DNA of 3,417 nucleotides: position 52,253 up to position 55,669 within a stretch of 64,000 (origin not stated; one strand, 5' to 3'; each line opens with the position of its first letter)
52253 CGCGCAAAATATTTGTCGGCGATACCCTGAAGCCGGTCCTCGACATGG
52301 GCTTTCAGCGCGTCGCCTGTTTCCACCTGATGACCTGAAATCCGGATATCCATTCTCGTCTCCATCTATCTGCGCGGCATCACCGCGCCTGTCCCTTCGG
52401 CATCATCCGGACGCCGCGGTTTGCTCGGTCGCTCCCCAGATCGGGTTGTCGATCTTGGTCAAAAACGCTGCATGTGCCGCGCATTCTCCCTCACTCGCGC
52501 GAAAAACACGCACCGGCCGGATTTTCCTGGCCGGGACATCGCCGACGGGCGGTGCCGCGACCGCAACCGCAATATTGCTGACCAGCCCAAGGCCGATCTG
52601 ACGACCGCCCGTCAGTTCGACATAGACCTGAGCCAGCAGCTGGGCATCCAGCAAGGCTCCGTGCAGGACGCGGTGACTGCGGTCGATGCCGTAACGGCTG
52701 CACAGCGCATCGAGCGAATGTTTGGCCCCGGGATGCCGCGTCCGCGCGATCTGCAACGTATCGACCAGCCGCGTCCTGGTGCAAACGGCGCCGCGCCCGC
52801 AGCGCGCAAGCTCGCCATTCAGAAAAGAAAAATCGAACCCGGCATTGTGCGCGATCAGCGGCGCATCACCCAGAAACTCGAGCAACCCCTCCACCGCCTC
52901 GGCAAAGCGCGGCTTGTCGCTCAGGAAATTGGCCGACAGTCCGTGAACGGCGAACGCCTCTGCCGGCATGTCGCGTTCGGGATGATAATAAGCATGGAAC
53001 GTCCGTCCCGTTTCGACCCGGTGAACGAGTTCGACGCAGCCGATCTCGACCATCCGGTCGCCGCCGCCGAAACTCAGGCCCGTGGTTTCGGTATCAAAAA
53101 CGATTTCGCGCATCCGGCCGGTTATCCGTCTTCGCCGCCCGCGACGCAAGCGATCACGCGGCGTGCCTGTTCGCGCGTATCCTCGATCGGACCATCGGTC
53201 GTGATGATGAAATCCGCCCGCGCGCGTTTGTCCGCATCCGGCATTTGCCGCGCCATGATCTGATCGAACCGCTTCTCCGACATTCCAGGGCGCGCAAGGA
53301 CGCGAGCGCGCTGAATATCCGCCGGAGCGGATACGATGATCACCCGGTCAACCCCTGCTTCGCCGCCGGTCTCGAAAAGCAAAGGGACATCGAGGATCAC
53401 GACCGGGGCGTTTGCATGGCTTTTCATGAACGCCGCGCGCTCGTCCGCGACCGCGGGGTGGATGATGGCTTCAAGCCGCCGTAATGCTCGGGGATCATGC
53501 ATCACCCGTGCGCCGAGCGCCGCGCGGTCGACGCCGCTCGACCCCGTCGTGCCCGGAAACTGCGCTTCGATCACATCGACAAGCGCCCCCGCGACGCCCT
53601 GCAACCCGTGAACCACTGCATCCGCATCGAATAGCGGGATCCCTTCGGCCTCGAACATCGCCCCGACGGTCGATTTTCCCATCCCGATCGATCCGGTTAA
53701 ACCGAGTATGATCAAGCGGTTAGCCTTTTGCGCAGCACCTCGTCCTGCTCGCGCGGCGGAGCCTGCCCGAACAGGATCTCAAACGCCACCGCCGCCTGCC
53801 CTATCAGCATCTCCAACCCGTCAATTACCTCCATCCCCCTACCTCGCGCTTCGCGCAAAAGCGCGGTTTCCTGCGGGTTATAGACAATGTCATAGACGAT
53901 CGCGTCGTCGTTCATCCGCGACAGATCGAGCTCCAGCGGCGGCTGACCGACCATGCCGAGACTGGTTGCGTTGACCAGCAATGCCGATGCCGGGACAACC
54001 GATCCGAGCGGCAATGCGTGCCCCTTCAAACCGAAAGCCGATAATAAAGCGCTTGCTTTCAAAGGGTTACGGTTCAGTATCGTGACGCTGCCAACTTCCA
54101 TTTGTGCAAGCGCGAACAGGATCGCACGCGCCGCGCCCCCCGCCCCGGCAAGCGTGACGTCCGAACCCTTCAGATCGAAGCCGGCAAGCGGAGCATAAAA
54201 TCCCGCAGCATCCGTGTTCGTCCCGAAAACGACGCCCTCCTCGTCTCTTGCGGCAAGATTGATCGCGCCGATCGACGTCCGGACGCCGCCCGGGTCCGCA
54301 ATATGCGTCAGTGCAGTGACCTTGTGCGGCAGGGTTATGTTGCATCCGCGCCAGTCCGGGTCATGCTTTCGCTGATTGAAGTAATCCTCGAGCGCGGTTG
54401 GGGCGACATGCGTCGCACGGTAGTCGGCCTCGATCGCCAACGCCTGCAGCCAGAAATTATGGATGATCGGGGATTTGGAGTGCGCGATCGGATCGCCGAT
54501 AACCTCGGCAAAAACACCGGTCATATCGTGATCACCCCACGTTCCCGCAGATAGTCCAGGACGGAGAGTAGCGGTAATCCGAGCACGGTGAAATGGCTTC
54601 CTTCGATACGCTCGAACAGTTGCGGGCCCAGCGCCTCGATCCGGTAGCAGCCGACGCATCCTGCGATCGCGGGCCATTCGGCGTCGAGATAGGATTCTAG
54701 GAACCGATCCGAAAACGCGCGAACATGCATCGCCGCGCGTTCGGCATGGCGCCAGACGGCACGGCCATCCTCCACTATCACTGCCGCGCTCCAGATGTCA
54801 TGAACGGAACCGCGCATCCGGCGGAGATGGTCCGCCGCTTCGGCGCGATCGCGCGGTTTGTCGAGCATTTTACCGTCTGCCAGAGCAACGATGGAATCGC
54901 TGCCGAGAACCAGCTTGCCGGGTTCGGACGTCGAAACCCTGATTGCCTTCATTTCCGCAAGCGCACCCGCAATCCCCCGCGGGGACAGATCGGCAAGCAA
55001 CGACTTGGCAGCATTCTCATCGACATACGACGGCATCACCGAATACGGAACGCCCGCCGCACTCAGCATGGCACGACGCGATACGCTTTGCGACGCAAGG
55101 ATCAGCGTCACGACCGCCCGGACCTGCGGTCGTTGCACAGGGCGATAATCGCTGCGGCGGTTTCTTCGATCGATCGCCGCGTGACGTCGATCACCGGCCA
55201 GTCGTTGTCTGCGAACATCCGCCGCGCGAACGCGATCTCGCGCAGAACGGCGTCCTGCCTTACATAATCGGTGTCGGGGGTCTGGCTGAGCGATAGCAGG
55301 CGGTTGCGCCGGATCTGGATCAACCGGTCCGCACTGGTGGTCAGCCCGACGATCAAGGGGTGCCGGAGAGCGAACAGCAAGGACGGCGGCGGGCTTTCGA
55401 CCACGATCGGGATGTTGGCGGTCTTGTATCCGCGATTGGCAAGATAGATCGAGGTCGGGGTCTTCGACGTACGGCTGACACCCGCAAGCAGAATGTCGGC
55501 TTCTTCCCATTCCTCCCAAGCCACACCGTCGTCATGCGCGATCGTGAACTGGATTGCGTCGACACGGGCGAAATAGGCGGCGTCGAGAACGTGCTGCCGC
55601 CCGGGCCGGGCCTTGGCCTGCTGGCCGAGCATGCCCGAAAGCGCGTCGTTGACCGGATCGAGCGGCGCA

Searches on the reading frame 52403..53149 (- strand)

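Call 74: search_protein_families(library=pfam, proteins=[window:52403-53149:-], max_evalue=0.00001)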
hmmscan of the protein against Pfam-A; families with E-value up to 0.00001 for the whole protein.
window:52403-53149:- (248 aa): 1 family
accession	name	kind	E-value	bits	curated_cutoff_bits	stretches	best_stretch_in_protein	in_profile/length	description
PF00929.31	RNase_T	-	1.2e-33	117.4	24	1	16-176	1-164/164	Exonuclease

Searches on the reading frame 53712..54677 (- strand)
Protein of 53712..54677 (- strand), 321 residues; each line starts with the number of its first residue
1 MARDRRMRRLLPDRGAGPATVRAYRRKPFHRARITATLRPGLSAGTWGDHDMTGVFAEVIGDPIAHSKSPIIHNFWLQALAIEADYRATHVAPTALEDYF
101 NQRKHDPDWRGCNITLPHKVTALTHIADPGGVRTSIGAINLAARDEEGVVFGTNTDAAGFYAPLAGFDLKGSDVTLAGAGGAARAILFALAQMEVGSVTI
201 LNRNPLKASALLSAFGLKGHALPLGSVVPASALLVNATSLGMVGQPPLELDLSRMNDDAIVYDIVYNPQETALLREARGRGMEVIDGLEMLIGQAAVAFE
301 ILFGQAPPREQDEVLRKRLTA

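Call 74: search_protein_families(library=pfam, proteins=[window:53712-54677:-], max_evalue=0.00001)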
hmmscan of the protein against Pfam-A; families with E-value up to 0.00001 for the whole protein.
window:53712-54677:- (321 aa): 2 families
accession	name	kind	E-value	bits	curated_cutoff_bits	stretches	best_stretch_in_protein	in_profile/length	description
PF08501.16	Shikimate_dh_N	-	1.3e-18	67.4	27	1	59-140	1-81/83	Shikimate dehydrogenase substrate binding domain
PF18317.6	SDH_C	-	1.5e-08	34.7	25.8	1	287-311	1-25/31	Shikimate 5'-dehydrogenase C-terminal domain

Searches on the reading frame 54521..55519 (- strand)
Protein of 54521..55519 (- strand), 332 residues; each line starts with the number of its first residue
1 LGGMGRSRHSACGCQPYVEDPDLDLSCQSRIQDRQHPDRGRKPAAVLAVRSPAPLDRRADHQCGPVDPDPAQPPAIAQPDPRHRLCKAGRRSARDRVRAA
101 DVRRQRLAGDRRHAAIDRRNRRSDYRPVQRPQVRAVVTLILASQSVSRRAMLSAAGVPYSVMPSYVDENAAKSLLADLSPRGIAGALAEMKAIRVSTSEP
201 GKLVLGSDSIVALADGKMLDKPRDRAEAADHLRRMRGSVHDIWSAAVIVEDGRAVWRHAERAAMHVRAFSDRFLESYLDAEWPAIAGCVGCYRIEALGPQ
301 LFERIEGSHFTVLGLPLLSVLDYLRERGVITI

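Call 74: search_protein_families(library=pfam, proteins=[window:54521-55519:-], max_evalue=0.00001)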
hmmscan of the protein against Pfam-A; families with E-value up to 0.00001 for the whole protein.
window:54521-55519:- (332 aa): 1 family
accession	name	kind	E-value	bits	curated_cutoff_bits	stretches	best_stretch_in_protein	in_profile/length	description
PF02545.19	Maf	-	1.4e-42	145.9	27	1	139-326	2-186/187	Maf-like protein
